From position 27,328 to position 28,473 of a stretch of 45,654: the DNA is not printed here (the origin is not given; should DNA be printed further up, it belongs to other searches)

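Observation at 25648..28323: ATP-grasp ligase + dead HAD + PHP phosphoesterase embedded in a phosphonate-catabolic cassette: steps absent from the AEP pathways I know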

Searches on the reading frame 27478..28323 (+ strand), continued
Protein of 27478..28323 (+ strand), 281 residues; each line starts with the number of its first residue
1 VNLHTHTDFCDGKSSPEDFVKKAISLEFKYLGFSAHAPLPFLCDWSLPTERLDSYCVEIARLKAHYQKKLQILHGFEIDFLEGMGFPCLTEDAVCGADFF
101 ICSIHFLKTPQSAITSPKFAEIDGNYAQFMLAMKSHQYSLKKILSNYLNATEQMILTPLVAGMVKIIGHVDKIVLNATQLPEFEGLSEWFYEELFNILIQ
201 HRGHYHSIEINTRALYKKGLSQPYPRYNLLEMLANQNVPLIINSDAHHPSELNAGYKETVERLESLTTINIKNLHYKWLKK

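Call 59: search_solved_structures(query=A2, max_evalue=0.001, show_alignments=2)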
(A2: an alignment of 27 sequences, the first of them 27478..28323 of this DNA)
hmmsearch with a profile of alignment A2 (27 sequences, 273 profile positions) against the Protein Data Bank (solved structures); distinct sequences matched with E-value up to 0.001: 4.
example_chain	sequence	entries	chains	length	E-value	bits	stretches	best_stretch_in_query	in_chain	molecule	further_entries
3dcp_A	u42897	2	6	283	5e-30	107.9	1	4-260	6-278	Histidinol-phosphatase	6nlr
2yxo_A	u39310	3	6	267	5.8e-27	97.8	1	4-265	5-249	Histidinol phosphatase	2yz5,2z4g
4gc3_A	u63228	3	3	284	1.5e-17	66.9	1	3-267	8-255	L-HISTIDINOL PHOSPHATE PHOSPHATASE | Histidinol-phosphatase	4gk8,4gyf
2w9m_A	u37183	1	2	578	3.6e-07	32.9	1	3-105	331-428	POLYMERASE X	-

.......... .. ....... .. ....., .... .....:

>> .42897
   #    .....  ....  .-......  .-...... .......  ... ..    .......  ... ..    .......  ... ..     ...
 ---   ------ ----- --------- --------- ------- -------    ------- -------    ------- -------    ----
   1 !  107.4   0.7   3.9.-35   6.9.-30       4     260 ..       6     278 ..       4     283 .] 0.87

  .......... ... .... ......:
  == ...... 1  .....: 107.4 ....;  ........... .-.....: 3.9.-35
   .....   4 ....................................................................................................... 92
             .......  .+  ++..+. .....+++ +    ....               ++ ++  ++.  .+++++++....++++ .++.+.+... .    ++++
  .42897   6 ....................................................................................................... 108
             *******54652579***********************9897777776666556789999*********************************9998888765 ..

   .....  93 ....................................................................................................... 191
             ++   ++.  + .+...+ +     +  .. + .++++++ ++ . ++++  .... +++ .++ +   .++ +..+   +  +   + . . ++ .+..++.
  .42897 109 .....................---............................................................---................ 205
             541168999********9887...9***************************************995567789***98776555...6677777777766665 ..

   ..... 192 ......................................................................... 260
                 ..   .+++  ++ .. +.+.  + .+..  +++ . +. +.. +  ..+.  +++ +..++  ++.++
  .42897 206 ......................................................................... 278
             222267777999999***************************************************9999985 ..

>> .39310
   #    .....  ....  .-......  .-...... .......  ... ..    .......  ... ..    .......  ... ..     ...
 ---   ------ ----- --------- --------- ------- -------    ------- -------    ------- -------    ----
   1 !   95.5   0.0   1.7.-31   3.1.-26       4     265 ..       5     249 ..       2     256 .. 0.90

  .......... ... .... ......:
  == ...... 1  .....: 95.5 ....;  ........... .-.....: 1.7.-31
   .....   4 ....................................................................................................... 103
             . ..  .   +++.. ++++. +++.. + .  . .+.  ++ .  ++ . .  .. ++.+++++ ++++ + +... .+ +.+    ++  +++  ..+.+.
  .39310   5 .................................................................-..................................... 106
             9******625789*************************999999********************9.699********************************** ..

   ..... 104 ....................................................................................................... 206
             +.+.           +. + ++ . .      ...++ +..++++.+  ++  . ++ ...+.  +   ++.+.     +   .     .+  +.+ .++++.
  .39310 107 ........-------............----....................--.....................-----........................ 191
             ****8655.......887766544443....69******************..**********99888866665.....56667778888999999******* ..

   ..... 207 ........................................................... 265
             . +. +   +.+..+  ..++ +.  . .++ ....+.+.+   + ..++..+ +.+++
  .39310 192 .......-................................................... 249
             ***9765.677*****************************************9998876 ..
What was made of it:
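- On HisJ-family PHP histidinol-phosphatase (TIGR01856): Call 59 (3dcp, 5e-30).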
